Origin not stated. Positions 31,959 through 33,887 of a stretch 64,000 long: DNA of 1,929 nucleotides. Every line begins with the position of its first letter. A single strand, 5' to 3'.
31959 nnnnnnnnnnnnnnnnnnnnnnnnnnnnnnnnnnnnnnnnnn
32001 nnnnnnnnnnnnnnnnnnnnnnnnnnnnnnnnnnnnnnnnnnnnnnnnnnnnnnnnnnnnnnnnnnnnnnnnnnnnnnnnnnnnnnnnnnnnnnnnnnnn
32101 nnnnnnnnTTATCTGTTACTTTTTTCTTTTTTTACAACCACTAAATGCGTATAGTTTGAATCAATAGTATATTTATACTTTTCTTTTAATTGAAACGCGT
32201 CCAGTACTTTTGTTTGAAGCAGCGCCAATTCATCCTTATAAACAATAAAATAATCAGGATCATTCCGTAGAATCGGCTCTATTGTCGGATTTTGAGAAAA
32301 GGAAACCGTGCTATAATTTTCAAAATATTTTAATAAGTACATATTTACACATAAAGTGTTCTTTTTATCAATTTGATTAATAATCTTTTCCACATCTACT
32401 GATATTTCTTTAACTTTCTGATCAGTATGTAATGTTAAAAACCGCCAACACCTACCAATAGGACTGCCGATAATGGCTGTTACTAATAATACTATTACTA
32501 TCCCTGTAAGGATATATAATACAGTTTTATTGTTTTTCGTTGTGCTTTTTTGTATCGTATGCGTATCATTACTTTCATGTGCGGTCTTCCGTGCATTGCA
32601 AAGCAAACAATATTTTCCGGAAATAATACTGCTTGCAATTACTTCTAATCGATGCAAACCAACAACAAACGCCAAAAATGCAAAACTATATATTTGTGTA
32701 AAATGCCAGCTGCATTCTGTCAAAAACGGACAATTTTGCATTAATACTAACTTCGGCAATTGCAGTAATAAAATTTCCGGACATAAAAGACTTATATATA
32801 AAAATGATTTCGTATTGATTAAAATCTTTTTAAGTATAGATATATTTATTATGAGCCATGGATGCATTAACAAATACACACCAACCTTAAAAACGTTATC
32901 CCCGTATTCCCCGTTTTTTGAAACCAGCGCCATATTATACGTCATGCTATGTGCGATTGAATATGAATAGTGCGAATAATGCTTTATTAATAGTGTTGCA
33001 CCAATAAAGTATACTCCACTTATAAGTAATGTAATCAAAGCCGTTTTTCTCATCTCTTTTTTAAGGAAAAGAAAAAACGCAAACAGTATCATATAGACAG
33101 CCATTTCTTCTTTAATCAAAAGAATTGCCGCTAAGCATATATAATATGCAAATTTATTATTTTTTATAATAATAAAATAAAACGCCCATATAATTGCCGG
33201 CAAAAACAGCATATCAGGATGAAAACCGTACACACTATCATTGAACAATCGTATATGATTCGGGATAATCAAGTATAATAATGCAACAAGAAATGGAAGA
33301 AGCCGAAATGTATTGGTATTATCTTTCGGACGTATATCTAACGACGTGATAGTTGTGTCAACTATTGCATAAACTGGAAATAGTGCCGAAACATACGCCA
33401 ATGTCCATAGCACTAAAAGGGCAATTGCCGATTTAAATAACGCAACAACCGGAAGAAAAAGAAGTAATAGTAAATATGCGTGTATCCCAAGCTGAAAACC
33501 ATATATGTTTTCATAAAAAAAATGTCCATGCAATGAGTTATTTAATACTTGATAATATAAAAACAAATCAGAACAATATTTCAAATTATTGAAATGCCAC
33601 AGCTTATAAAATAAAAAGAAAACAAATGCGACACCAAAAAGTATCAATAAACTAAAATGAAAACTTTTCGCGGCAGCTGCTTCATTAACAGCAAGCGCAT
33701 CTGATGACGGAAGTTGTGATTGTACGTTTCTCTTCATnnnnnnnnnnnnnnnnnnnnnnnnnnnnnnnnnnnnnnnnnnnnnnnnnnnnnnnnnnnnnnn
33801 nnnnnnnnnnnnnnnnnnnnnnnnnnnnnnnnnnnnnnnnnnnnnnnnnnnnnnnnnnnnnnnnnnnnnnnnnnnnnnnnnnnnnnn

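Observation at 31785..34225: Two 329-bp direct repeats (328/329 identical) flanking a polytopic membrane-protein gene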

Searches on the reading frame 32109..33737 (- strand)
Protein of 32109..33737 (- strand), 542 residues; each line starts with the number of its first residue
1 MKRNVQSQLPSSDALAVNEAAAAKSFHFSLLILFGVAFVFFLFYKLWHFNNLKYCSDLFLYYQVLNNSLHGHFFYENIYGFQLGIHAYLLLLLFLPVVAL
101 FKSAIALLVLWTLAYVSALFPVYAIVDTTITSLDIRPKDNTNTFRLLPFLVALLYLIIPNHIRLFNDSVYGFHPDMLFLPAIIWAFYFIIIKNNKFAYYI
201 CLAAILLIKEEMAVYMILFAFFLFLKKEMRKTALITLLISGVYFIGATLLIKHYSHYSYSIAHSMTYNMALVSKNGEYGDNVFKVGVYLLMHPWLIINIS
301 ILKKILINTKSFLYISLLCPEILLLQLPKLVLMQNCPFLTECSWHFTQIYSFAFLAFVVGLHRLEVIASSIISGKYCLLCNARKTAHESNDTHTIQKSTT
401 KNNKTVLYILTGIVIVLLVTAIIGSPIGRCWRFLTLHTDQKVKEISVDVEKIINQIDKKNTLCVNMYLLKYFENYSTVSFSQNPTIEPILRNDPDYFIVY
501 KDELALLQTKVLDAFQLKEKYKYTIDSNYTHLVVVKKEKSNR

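Call 10: search_protein_families(library=pfam, proteins=[window:32109-33737:-], max_evalue=0.01)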
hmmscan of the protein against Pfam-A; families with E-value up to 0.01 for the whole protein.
window:32109-33737:- (542 aa): 1 family
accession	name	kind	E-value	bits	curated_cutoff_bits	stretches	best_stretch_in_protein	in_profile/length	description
PF09852.15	DUF2079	-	4e-24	86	28.2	1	57-499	11-421/459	Predicted membrane protein (DUF2079)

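Call 13: find_encoding_contigs(protein=window:32109-33737:-, flank=10000, max_places=10)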
Protein window:32109-33737:- (542 aa): 3 contigs read that carry it; 2 places shown.
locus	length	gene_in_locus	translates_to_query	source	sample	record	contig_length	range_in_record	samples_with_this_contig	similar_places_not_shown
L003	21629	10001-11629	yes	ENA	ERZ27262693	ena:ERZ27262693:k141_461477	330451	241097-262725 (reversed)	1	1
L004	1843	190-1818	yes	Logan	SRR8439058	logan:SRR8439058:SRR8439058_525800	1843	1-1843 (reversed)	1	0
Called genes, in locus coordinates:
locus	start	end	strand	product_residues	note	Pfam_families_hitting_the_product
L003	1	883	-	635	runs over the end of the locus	PF00890:FAD_binding_2 (faint), PF01134:GIDA, PF07992:Pyr_redox_2 (faint), PF12831:FAD_oxidored, PF21680:GIDA_C_1st, PF13932:SAM_GIDA_C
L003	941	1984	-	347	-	-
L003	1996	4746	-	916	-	PF11832:DUF3352, PF13517:FG-GAP_3 (faint), PF25292:Beta-prop_CGLA (faint), PF01839:FG-GAP (faint), PF13570:Beta-prop_ACSF4 (weak), PF14783:BBS2_Mid (faint)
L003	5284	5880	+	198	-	-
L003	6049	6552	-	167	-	-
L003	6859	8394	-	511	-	PF13385:Laminin_G_3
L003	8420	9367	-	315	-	PF03783:CsgG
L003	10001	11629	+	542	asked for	PF09852:DUF2079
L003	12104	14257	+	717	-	PF26550:Tricorn_2nd (faint)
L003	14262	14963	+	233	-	PF00702:Hydrolase, PF12710:HAD, PF13419:HAD_2, PF13242:Hydrolase_like (weak)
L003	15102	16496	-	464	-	PF03631:Virul_fac_BrkB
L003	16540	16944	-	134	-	PF00334:NDK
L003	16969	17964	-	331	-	PF01515:PTA_PTB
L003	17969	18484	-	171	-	PF01467:CTP_transf_like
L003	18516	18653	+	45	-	-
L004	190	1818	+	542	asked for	PF09852:DUF2079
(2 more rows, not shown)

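Call 17: find_homologous_proteins(query=window:32109-33737:-)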
Query window:32109-33737:- (542 aa): 1 proteins with E <= 0.001 among 8000 candidates.
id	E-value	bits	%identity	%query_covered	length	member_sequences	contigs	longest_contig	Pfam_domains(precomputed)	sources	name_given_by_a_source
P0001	0.0e+0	1195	100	100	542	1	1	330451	PF09852.16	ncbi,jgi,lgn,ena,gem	-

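Call 18: list_cluster_members(proteins=[window:32109-33737:-, window:34371-35318:+, window:29481-31634:-, window:42855-44762:+])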
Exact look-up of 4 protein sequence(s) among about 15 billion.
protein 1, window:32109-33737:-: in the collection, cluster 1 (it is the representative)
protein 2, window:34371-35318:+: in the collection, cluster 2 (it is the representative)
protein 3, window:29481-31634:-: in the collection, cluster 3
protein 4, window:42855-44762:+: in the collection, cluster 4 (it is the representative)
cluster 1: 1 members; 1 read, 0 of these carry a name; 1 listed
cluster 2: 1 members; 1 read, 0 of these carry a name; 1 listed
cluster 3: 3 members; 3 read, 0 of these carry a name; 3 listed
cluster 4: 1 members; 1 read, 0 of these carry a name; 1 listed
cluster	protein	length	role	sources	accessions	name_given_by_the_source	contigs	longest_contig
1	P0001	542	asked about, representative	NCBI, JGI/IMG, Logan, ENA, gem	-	-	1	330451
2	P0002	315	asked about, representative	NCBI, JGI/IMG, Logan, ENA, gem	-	-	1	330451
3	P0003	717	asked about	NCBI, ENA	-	-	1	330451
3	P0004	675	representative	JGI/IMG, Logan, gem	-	-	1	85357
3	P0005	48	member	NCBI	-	-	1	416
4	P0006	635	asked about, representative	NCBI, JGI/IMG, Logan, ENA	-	-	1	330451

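Call 19: find_encoding_contigs(protein=P0004, flank=10000, max_places=10)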
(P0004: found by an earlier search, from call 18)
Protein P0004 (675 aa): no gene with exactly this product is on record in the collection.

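Call 25: find_related_loci(query=window:32109-33737:-, collection=metagenome_contigs, flank=10000)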
Query window:32109-33737:- (542 aa) in metagenome_contigs; peptide patterns used: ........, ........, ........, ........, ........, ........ (x = any residue, [..] = any of these).
104 stretches matched a pattern, but none encodes a relative of the query by tblastn (E <= 1e-3).
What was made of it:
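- Tried and rejected: DUF2079 protein against JGI metagenome contigs: no relative (call 25).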

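Call 41: search_protein_representatives(protein=window:32109-33737:-)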
Query: 542 residues. Proteins with E-value up to 0.001 (for the whole library): 431; up to 1e-10: 19; up to 1e-30: 3. The best 150 are listed.
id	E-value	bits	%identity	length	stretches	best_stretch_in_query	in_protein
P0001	0.0e+00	1194.6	100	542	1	1-542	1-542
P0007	2.6e-83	297.0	37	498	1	28-537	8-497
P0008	2.5e-75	270.7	36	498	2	29-368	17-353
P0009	6.1e-15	71.4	32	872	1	21-296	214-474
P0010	6.6e-15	71.3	29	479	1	30-363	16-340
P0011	1.4e-13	66.9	28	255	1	286-525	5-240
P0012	2.9e-13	65.9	32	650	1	37-360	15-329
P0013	1.9e-12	63.2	32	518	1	11-215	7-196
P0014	2.6e-12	62.7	29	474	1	28-359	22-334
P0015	7.4e-12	61.3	38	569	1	31-243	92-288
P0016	8.3e-12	61.1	30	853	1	38-223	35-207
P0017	1.3e-11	60.5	30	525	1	36-254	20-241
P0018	4.0e-11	58.8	29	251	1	37-230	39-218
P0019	4.0e-11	58.8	29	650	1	30-353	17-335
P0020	4.5e-11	58.7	27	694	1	30-348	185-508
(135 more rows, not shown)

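Call 42: find_encoding_contigs(protein=P0007, flank=5000, max_places=4)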
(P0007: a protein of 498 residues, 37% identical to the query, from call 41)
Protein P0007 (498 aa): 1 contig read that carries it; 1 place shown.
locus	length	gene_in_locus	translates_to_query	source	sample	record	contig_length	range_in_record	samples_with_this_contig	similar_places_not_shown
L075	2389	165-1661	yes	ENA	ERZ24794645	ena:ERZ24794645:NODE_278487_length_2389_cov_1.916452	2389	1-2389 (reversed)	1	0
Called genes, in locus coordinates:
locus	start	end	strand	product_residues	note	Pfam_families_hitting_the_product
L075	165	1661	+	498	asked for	PF09852:DUF2079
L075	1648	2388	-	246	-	?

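Call 43: find_encoding_contigs(protein=P0008, flank=8000, max_places=4)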
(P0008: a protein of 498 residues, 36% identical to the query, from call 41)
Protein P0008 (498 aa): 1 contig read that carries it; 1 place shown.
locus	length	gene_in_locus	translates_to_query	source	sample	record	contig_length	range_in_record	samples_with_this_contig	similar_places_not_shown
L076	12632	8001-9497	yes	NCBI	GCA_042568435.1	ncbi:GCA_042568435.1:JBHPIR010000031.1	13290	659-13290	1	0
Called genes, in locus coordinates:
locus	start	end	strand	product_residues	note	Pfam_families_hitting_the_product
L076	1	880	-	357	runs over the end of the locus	PF00149:Metallophos, PF12850:Metallophos_2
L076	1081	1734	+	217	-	-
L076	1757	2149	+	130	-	-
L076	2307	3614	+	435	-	PF00079:Serpin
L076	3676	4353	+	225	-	PF08795:DUF1796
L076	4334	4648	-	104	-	-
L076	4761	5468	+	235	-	PF00395:SLH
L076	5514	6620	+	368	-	PF00395:SLH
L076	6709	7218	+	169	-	-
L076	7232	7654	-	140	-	-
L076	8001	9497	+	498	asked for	PF09852:DUF2079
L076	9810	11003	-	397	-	PF00395:SLH (weak)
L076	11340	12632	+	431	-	PF14010:PEPcase_2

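Call 52: search_solved_structures(query=A2, max_evalue=1)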
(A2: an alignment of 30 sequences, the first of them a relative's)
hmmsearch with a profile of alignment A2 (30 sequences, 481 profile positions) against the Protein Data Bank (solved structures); distinct sequences matched with E-value up to 1: 0.
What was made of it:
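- Closest known: GT-C fold glycosyltransferases. Different: There is no sequence-level match to any solved structure (call 52).
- Tried and rejected: Profile search of DUF2079 against PDB sequences: nothing (call 52).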

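Call 53: search_protein_families(library=ncbifam, proteins=[window:32109-33737:-], max_evalue=0.01)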
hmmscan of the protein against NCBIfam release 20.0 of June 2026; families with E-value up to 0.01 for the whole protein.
window:32109-33737:- (542 aa): 0 families

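Call 65: predict_structure(alignment_id=A2)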
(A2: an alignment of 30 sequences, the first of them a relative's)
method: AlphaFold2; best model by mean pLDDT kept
length: 542 residues; sequences in the alignment: 30
mean_pLDDT: 85.0   pTM: 0.87
mean pLDDT of the five models: 85.0, 83.5, 83.3, 82.5, 81.8
residues with pLDDT >= 90: 295; 70-90: 153; 50-70: 80; < 50: 14
segments of 3 or more residues with pLDDT < 50: 1-8, 387-389
pLDDT, mean of each block of 10 residues (from residue 1): 45 66 85 95 90 84 95 92 94 97 95 95 92 64 82 88 69 92 97 96 97 96 96 98 95 87 59 66 80 86 92 94 93 82 87 95 88 65 50 54 79 87 70 71 95 95 92 91 83 94 93 82 93 93 65
secondary structure, 60 per line:
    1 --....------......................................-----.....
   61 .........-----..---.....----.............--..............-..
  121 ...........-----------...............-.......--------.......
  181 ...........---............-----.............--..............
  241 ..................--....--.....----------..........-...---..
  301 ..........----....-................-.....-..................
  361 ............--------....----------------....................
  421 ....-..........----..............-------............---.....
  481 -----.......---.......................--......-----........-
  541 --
elements in order: H3-6 H13-50 H56-69 H89-101 H104-117 H119-131 H143-157 H159-165 H174-191 H195-206 H212-224 H227-257 H261-264 H267-271 H282-291 H299-310 H315-318 H320-335 H337-341 H343-372 H381-384 H401-424 H426-435 H440-453 E461-465 H466-472 E476-480 H486-492 E496-500 H501-518 E521-526 E532-539
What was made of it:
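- On GT-C glycosyltransferase superfamily (enclosed protein): AlphaFold2 pLDDT 85 and pTM 0.87 (call 65).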
